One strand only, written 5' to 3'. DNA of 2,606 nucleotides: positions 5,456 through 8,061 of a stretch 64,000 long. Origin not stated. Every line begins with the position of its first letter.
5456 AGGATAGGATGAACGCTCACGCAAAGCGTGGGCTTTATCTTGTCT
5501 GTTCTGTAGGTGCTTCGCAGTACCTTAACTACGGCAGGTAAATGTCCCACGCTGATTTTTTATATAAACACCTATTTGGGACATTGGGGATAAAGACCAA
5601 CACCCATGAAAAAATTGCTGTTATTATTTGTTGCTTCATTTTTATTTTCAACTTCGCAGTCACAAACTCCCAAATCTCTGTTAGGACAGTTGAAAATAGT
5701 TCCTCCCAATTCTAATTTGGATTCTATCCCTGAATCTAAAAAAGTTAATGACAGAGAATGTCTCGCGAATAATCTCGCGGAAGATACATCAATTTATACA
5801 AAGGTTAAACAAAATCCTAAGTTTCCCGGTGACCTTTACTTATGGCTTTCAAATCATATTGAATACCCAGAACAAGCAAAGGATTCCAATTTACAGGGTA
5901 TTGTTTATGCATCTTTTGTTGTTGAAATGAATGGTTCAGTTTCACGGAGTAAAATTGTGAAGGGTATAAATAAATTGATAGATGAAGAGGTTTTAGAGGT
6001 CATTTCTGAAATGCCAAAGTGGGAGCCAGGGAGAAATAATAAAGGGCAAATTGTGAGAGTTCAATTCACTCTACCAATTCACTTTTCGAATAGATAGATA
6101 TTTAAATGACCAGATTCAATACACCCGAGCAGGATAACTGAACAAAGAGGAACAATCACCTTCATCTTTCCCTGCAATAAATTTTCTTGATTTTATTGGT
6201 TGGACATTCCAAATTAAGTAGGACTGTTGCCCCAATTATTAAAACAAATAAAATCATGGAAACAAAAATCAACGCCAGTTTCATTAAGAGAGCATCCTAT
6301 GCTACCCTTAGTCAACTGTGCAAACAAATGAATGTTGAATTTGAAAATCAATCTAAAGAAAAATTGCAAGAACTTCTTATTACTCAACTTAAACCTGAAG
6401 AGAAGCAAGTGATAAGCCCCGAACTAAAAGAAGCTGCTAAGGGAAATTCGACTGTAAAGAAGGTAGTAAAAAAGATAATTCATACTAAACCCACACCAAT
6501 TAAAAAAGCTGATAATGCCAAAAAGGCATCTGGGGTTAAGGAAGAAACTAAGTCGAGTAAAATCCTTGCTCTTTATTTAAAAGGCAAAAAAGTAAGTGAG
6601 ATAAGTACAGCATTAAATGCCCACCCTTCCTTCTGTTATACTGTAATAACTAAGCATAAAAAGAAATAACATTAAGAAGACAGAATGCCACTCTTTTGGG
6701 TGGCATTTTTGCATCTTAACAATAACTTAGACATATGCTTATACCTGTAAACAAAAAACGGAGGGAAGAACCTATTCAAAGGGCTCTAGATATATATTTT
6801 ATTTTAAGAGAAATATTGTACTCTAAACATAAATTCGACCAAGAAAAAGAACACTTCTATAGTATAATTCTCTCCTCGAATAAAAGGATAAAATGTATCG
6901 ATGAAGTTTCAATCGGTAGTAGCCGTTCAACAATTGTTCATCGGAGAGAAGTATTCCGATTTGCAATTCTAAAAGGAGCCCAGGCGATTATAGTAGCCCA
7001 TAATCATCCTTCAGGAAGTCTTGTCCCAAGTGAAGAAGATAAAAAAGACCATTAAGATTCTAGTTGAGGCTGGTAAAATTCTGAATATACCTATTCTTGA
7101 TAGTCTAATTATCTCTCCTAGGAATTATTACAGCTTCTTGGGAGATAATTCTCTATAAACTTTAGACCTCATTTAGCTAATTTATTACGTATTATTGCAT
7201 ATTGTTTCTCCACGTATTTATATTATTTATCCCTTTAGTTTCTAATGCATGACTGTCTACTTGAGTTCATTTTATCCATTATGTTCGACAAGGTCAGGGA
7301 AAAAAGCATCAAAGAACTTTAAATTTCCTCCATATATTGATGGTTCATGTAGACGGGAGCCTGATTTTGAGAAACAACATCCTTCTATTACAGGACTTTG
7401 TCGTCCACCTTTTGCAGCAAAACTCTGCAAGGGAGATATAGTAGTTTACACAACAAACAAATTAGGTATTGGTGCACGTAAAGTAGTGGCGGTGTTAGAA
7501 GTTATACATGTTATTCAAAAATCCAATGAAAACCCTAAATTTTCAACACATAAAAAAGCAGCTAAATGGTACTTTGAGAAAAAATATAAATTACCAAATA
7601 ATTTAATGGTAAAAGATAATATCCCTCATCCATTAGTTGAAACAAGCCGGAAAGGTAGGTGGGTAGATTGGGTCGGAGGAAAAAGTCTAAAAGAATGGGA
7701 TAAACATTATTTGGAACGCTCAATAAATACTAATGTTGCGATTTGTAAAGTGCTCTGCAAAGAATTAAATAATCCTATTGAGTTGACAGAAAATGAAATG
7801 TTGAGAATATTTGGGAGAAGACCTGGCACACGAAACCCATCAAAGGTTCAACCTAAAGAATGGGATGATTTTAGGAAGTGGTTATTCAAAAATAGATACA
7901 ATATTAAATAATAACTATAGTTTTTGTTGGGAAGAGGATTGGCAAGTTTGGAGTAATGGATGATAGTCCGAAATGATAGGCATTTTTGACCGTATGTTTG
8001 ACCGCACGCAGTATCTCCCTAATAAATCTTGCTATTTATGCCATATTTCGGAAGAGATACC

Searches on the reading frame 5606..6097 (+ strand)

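Call 100: search_protein_families(library=pfam, proteins=[window:5606-6097:+], max_evalue=0.001)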
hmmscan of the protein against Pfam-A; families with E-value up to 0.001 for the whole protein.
window:5606-6097:+ (163 aa): 1 family
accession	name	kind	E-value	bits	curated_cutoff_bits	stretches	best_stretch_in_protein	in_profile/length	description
PF03544.19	TonB_C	-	1.8e-15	57.6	24.6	1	84-160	2-77/79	Gram-negative bacterial TonB protein C-terminal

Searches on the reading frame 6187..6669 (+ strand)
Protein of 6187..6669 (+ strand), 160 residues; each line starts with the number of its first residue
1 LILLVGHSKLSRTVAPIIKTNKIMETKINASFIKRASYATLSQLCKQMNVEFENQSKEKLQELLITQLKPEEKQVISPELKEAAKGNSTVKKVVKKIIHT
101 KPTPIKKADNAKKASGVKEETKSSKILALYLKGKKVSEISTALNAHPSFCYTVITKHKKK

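Call 3: search_protein_families(library=pfam, proteins=[window:6187-6669:+], max_evalue=1)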
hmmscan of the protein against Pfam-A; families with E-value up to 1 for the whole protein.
window:6187-6669:+ (160 aa): 6 families
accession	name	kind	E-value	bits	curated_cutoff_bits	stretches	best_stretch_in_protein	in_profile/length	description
PF19610.4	DUF6115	-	0.0011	19.8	27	1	57-144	36-121/134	Family of unknown function (DUF6115)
PF00204.31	DNA_gyraseB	-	0.0067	16.4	27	1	9-105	70-165/173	DNA gyrase B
PF13518.12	HTH_28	-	0.045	14.3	25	1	125-154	4-33/52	Helix-turn-helix domain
PF04272.19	Phospholamban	-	0.054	13.4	25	1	35-65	3-33/52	Phospholamban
PF13384.12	HTH_23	-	0.11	12.8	24.6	1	125-151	9-35/50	Homeodomain-like domain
PF00912.28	Transgly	-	0.18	11.6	27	1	81-132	60-113/178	Transglycosylase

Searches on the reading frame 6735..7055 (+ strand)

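Call 3: search_protein_families(library=pfam, proteins=[window:6735-7055:+], max_evalue=1)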
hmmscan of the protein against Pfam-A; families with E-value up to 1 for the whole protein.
window:6735-7055:+ (106 aa): 2 families
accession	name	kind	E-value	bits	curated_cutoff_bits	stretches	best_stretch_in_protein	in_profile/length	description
PF04002.20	RadC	-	6.6e-22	78.1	22.1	1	31-103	12-85/121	RadC-like JAB domain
PF14464.11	Prok-JAB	-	0.0078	16.5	25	1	69-105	50-89/114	Prokaryotic homologs of the JAB domain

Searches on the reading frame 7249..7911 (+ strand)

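Call 3: search_protein_families(library=pfam, proteins=[window:7249-7911:+], max_evalue=1)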
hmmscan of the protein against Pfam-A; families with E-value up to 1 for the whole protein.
window:7249-7911:+ (220 aa): 0 families

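Call 4: search_protein_families(library=padloc, proteins=[window:7249-7911:+], max_evalue=1)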
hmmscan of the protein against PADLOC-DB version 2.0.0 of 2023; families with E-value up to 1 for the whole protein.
window:7249-7911:+ (220 aa): 1 family
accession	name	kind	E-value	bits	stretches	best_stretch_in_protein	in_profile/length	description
PDLC03519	REase_II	-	0.1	10.3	1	142-186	70-117/222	Type II restriction enzyme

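Call 5: search_protein_families(library=ncbifam, proteins=[window:7249-7911:+], max_evalue=1)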
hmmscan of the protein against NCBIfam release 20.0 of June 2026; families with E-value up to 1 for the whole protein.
window:7249-7911:+ (220 aa): 0 families

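Call 6: search_protein_families(library=phrogs, proteins=[window:7249-7911:+], max_evalue=1)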
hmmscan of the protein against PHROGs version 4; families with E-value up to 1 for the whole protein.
window:7249-7911:+ (220 aa): 0 families
